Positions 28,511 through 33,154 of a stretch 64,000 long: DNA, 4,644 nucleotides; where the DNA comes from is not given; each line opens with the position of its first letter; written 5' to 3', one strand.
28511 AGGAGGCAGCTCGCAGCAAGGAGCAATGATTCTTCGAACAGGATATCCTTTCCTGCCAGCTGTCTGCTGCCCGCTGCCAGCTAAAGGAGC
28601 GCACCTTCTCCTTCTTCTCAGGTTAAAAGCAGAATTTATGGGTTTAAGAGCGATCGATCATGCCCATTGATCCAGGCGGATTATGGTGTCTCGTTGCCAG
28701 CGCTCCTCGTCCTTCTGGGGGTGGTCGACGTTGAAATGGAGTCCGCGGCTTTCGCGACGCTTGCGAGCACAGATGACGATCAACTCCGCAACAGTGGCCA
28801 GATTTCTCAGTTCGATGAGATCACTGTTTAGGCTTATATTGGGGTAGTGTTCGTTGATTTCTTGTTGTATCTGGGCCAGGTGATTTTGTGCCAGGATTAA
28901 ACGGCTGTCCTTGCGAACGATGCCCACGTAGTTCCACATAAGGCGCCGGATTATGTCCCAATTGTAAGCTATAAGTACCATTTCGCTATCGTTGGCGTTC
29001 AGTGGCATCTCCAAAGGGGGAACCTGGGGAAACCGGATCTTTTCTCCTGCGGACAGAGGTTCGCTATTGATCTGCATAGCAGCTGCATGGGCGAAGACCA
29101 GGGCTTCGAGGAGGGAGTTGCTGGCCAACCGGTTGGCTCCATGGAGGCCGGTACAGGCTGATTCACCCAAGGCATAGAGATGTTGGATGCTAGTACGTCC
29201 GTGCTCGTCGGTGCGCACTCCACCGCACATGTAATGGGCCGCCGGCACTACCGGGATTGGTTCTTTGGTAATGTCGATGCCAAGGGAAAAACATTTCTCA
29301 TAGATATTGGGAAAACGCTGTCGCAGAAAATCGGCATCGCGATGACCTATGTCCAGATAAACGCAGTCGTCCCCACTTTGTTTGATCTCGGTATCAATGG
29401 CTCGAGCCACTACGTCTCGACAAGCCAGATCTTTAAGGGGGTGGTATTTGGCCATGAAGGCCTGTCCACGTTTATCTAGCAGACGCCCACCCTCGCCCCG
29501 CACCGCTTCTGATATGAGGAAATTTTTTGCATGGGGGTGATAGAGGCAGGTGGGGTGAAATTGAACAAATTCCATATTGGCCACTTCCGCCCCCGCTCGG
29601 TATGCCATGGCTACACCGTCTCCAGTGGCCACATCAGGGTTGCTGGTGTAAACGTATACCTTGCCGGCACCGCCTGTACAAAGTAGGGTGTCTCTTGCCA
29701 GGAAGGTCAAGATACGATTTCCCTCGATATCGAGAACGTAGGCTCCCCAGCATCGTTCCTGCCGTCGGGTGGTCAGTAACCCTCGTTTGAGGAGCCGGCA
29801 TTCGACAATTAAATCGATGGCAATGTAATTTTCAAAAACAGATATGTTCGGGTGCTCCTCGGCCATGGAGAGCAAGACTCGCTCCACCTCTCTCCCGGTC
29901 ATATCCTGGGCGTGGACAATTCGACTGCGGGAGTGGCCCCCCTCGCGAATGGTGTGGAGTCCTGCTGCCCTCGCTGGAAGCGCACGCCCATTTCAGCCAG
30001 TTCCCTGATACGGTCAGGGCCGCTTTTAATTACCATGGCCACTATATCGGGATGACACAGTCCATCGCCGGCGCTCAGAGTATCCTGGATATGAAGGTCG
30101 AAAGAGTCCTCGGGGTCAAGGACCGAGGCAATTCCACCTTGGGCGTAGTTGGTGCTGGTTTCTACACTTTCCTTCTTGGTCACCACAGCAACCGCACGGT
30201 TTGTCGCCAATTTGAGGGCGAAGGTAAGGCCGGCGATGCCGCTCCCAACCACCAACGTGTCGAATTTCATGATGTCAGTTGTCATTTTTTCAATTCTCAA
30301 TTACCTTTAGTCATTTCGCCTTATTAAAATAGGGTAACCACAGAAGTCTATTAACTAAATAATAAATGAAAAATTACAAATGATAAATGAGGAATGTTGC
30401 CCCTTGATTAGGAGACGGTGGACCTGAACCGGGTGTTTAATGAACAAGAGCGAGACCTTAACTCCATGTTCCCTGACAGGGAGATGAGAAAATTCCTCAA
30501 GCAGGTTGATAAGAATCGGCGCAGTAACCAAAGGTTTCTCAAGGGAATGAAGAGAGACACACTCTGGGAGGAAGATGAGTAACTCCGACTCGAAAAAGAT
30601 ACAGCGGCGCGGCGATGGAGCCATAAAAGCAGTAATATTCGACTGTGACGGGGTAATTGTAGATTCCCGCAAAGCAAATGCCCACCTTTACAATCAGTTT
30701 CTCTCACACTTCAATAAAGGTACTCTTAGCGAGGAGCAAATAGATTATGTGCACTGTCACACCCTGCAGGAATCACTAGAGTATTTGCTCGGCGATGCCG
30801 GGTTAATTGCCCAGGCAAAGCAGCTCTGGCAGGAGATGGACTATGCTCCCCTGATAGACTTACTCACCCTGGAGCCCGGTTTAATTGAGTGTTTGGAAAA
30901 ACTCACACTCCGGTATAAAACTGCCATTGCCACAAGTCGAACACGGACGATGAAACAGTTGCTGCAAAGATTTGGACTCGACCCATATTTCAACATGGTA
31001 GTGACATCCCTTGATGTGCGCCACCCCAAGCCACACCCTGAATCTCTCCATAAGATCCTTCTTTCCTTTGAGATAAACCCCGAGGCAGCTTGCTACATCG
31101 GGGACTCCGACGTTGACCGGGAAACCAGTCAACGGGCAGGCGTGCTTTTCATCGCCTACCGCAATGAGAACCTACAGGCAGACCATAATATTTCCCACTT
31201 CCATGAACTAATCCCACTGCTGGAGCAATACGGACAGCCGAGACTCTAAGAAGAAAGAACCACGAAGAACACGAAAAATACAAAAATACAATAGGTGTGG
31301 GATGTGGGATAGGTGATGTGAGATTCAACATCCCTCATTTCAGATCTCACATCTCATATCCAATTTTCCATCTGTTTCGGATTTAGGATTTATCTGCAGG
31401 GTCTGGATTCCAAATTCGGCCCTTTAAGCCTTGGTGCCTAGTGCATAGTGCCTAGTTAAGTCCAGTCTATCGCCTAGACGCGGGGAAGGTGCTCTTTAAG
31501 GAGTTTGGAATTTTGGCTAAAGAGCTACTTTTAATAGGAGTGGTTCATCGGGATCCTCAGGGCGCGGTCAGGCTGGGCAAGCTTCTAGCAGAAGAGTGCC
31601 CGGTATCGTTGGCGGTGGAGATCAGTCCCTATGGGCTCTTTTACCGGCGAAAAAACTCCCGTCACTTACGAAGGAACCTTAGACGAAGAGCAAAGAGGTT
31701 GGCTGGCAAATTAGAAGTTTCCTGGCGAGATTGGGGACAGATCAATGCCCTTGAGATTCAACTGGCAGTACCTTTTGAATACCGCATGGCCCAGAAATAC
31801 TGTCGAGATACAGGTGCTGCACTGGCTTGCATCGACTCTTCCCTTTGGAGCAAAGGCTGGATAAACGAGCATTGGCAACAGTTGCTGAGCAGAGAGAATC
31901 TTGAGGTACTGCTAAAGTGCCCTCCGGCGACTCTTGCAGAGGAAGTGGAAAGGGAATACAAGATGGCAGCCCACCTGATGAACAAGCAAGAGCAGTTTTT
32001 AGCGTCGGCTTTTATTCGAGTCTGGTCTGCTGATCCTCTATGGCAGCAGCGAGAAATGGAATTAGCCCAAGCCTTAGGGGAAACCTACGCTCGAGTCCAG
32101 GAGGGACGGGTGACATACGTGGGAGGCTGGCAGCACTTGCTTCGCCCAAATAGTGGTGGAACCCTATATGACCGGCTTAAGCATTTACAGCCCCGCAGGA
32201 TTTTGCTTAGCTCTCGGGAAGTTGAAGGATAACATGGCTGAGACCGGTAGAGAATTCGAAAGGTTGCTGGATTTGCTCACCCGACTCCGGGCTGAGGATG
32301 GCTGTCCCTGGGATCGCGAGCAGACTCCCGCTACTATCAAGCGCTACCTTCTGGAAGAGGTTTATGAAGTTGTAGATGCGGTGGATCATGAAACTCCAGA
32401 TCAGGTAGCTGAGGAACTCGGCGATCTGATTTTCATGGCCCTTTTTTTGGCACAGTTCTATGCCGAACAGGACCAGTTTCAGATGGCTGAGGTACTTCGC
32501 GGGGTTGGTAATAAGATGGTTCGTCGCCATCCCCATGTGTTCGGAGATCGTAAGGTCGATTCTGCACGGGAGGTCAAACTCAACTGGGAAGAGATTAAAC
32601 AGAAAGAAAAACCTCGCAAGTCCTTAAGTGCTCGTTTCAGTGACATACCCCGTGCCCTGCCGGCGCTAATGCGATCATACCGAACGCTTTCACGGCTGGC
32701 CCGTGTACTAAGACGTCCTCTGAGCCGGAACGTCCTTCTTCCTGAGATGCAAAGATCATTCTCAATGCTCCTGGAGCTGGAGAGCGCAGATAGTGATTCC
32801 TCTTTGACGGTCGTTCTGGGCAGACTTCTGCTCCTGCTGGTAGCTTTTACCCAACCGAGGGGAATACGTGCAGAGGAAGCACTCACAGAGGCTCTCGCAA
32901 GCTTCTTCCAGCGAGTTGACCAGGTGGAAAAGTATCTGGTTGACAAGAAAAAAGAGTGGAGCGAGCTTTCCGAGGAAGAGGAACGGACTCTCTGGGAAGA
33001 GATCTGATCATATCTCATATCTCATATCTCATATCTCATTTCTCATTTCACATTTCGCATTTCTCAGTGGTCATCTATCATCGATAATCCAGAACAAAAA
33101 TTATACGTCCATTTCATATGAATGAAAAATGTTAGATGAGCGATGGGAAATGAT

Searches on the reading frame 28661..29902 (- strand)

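Call 72: search_protein_families(library=pfam, proteins=[window:28661-29902:-], max_evalue=0.00001)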
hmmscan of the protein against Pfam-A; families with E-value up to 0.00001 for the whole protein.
window:28661-29902:- (414 aa): 2 families
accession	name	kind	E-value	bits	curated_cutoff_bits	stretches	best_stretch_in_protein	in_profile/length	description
PF00890.30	FAD_binding_2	-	6.3e-66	223.7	20.4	1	2-264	140-414/414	FAD binding domain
PF02910.25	Succ_DH_flav_C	-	1.9e-16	60.6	20.8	1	319-409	5-101/130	Fumarate reductase flavoprotein C-term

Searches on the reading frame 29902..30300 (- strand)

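Call 72: search_protein_families(library=pfam, proteins=[window:29902-30300:-], max_evalue=0.00001)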
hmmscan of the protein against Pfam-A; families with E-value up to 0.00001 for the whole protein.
window:29902-30300:- (133 aa): 2 families
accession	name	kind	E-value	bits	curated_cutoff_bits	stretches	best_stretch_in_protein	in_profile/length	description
PF00890.30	FAD_binding_2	-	1.7e-25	90.6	20.4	1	14-118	1-117/414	FAD binding domain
PF01266.30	DAO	-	1e-07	32.2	27.9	1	14-122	1-96/353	FAD dependent oxidoreductase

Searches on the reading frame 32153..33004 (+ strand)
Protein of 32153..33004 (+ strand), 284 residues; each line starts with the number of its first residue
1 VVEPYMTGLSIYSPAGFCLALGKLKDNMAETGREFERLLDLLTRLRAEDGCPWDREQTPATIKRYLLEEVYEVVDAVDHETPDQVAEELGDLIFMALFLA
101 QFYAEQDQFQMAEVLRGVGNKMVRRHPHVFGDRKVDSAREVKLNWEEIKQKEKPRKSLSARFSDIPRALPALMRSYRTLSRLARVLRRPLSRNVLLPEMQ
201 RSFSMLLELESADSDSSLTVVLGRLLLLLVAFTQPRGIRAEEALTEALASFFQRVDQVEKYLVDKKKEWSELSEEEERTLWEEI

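Call 72: search_protein_families(library=pfam, proteins=[window:32153-33004:+], max_evalue=0.00001)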
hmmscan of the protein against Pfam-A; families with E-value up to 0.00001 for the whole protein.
window:32153-33004:+ (284 aa): 1 family
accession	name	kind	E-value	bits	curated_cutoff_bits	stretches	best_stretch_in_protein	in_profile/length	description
PF03819.22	MazG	-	3.2e-25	88.6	22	1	57-130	1-74/74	MazG nucleotide pyrophosphohydrolase domain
